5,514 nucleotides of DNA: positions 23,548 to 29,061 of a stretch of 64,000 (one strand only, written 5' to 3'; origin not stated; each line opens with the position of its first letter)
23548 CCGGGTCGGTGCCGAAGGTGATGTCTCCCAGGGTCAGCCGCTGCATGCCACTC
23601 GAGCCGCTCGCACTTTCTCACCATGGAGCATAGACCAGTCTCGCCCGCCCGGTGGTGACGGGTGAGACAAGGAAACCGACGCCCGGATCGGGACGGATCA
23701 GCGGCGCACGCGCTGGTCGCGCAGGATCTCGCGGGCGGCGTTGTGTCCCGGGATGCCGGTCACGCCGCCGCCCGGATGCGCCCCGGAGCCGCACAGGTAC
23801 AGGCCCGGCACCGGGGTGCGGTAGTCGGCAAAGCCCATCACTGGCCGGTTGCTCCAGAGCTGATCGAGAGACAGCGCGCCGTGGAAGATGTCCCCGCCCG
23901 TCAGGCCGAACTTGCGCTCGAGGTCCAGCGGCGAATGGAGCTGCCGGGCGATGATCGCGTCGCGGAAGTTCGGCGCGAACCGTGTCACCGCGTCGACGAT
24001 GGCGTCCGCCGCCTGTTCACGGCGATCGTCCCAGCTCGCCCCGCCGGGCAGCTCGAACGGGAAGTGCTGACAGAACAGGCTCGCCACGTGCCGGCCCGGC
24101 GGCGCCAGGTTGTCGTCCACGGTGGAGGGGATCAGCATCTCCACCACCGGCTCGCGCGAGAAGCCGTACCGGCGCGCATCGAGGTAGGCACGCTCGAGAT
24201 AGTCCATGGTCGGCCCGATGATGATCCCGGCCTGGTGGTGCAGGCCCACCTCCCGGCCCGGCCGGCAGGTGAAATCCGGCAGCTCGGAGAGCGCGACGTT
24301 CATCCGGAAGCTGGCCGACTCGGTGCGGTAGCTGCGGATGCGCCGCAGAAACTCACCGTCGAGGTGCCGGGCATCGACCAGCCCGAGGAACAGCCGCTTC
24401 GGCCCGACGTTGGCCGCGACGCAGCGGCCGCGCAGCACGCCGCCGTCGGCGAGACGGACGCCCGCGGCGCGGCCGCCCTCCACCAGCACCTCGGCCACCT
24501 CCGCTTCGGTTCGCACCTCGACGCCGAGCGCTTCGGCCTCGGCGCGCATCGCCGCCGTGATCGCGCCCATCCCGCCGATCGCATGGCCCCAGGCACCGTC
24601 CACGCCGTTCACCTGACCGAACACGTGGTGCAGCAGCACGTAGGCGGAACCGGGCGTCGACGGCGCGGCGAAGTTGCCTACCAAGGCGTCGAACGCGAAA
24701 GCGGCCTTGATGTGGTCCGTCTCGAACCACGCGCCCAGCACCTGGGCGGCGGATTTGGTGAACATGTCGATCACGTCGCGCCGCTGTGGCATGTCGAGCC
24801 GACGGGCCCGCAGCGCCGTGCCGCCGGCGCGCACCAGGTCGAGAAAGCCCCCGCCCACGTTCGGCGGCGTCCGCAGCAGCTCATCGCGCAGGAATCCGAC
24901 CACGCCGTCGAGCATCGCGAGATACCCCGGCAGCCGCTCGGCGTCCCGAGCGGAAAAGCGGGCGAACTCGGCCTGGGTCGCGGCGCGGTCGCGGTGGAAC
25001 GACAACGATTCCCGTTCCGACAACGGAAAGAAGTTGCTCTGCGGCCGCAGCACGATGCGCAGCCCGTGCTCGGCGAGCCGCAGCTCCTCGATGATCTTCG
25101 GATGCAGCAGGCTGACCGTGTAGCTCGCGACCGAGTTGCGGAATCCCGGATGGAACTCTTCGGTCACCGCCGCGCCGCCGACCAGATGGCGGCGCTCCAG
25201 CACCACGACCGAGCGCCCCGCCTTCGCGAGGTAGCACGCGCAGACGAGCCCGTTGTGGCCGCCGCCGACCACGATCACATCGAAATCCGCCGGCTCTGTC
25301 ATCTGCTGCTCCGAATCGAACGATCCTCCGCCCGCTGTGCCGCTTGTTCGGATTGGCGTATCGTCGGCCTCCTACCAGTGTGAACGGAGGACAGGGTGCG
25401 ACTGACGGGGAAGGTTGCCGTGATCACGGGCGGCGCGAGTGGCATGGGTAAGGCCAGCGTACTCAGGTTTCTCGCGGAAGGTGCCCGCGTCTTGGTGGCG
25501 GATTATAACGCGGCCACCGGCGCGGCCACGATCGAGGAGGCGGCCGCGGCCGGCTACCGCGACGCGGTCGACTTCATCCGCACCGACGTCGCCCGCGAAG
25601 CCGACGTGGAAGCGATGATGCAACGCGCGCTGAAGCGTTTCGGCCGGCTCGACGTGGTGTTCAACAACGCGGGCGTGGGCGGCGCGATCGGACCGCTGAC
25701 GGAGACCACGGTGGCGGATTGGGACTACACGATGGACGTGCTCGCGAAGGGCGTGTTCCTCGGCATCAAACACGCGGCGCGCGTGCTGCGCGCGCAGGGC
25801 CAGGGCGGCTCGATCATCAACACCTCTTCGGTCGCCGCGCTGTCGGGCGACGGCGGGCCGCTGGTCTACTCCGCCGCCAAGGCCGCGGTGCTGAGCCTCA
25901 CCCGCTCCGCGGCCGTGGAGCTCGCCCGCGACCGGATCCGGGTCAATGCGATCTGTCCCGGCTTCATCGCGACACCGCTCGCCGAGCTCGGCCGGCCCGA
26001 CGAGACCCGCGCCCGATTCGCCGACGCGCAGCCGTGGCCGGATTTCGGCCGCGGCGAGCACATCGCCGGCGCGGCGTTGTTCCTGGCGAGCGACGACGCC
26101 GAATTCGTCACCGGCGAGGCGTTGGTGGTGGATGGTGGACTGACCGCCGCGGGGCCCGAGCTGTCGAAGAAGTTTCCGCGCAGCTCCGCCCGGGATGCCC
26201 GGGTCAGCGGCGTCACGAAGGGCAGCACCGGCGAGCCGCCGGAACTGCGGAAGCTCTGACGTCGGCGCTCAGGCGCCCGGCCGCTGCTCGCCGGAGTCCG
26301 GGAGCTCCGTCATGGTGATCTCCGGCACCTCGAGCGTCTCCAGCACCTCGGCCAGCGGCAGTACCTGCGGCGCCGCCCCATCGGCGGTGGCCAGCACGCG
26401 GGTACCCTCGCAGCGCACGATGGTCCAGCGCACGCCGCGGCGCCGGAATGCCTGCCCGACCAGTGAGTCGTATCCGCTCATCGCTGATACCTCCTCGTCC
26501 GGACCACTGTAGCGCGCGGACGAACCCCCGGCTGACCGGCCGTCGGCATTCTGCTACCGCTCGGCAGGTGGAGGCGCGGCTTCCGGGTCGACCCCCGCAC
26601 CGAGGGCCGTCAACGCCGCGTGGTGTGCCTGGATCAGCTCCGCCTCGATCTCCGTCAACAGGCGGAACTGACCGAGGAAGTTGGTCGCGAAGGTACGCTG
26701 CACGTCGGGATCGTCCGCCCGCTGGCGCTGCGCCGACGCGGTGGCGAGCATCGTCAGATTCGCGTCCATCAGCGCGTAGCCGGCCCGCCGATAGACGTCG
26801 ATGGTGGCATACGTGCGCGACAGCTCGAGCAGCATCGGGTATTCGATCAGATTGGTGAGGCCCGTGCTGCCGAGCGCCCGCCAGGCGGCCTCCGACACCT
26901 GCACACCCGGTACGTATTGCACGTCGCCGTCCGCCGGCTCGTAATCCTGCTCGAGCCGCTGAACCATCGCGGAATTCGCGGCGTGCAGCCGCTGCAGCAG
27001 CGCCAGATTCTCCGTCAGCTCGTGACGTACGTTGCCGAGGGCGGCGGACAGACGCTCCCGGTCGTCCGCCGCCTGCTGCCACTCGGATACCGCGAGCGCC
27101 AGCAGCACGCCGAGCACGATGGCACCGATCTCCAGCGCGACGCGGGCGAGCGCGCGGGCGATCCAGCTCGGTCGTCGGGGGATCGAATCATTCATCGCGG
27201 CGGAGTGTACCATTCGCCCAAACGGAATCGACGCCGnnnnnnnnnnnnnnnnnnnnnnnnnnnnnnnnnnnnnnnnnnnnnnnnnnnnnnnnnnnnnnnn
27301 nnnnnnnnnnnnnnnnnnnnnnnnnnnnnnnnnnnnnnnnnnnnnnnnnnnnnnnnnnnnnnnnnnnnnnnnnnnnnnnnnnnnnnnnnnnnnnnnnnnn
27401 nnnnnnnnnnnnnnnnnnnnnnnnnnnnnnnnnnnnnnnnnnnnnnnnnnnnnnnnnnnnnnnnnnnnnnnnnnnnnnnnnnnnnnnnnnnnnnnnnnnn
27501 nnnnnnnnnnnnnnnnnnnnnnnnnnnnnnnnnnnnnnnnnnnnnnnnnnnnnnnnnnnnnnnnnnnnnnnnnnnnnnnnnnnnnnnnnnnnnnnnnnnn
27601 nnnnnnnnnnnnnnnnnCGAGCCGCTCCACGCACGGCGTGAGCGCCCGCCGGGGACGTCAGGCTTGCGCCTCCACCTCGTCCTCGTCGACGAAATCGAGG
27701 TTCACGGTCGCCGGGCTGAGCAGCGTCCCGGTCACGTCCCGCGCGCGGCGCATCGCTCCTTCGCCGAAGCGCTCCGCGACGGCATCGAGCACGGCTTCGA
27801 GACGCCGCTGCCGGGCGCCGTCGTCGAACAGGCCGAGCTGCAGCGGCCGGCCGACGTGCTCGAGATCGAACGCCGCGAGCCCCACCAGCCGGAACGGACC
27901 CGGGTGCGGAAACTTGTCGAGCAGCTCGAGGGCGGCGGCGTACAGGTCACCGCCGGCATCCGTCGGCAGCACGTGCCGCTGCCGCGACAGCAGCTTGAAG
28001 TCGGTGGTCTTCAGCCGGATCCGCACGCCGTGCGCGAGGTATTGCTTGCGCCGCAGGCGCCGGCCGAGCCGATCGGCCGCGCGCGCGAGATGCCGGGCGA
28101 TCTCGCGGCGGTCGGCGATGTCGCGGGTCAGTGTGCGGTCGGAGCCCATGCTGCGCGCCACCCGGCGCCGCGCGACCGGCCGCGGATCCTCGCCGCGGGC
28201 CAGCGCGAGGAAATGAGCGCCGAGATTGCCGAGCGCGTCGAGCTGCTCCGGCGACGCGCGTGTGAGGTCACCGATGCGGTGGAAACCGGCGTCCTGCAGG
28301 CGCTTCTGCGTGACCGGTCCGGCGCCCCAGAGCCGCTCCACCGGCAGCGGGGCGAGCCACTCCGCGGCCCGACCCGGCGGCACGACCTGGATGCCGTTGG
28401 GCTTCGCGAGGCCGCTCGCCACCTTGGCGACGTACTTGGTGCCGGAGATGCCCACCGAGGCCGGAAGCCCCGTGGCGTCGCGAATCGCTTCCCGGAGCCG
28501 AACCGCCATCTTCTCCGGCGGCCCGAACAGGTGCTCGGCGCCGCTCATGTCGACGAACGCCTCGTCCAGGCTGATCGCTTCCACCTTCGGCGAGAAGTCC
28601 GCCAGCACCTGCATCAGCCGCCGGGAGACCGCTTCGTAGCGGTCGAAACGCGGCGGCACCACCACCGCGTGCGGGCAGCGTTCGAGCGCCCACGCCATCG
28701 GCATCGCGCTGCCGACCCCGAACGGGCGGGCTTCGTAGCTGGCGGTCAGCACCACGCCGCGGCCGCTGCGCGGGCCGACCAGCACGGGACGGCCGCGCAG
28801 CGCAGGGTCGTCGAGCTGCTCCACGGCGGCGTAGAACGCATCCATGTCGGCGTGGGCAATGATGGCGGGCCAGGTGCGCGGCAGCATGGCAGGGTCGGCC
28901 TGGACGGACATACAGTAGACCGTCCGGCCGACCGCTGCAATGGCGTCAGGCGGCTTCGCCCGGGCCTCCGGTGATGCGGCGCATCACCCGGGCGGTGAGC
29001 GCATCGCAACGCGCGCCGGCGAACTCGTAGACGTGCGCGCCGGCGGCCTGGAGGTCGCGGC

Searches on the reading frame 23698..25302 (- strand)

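Call 25: search_protein_families(library=pfam, proteins=[window:23698-25302:-], max_evalue=0.001)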
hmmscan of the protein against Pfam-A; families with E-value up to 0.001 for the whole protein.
window:23698-25302:- (534 aa): 10 families
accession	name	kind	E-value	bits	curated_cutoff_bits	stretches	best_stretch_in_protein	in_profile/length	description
PF01266.30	DAO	-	1.1e-16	61.8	27.9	2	8-128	1-131/353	FAD dependent oxidoreductase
PF01593.30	Amino_oxidase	-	2.6e-14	53.8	19.8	1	18-295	3-250/443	Flavin containing amine oxidoreductase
PF13450.12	NAD_binding_8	-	1.6e-11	44.7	21.9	1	11-67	1-53/68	NAD(P)-binding Rossmann-like domain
PF12831.13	FAD_oxidored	-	3.7e-09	36.8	27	1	8-76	1-70/416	FAD dependent oxidoreductase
PF00070.33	Pyr_redox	-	1.2e-08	35.8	22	1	9-75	2-67/82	Pyridine nucleotide-disulphide oxidoreductase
PF07992.20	Pyr_redox_2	-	2.5e-08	34.1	26.1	1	8-47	2-182/291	Pyridine nucleotide-disulphide oxidoreductase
PF00890.30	FAD_binding_2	-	2.7e-06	27.3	20.4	1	8-46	1-39/414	FAD binding domain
PF03486.20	HI0933_like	-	3.2e-06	27.2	50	1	8-42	2-36/244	HI0933-like protein Rossmann domain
PF01946.23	Thi4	-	6.4e-06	26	26.2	1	4-45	15-57/235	Thi4 family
PF01494.25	FAD_binding_3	-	8.7e-05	22.3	22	1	7-38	2-33/349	FAD binding domain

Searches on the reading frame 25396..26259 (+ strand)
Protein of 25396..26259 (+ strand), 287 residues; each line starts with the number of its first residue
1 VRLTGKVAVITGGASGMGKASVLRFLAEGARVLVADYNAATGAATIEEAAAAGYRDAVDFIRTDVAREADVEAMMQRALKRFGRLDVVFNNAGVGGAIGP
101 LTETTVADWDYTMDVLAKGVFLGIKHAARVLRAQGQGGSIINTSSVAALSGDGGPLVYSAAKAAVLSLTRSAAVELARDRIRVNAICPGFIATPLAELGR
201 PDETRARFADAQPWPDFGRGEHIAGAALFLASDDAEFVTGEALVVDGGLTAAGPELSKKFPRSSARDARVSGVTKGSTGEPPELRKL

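Call 25: search_protein_families(library=pfam, proteins=[window:25396-26259:+], max_evalue=0.001)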
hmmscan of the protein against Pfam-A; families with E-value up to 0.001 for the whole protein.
window:25396-26259:+ (287 aa): 4 families
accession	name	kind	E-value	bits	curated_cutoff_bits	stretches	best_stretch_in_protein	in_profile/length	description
PF13561.12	adh_short_C2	-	8.5e-65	219.1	27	1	14-250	3-236/236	Enoyl-(Acyl carrier protein) reductase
PF00106.31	adh_short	-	1.7e-52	178.2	26.6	1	6-198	1-189/195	short chain dehydrogenase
PF08659.16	KR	-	4.1e-11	43.6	22.6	1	9-169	4-160/180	KR domain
PF23441.1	SDR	-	4.7e-05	23.3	27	1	7-248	9-254/258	SDR-like rossmann domain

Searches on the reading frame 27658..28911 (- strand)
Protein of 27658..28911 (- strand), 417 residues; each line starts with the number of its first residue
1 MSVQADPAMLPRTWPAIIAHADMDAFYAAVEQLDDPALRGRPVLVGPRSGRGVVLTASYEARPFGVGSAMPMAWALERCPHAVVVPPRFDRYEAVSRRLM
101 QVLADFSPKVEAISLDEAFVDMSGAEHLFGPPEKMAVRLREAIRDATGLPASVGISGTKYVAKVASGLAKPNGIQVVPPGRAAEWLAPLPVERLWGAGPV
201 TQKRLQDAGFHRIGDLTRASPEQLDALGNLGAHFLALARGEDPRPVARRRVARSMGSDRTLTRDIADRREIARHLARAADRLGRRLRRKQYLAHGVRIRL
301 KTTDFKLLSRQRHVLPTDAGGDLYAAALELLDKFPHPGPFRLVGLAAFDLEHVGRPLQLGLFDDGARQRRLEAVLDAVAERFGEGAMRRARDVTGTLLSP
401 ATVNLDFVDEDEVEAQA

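Call 25: search_protein_families(library=pfam, proteins=[window:27658-28911:-], max_evalue=0.001)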
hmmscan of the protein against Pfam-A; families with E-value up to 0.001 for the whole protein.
window:27658-28911:- (417 aa): 3 families
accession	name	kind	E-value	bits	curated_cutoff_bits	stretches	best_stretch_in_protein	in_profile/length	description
PF00817.25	IMS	-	8.6e-51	172.2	23.2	1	22-166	2-147/148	impB/mucB/samB family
PF11799.13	IMS_C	-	1.4e-20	74.2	20.7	1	253-359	2-107/109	impB/mucB/samB family C-terminal domain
PF11798.14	IMS_HHH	-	7.1e-05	23.3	24.4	1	180-209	2-31/32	IMS family HHH motif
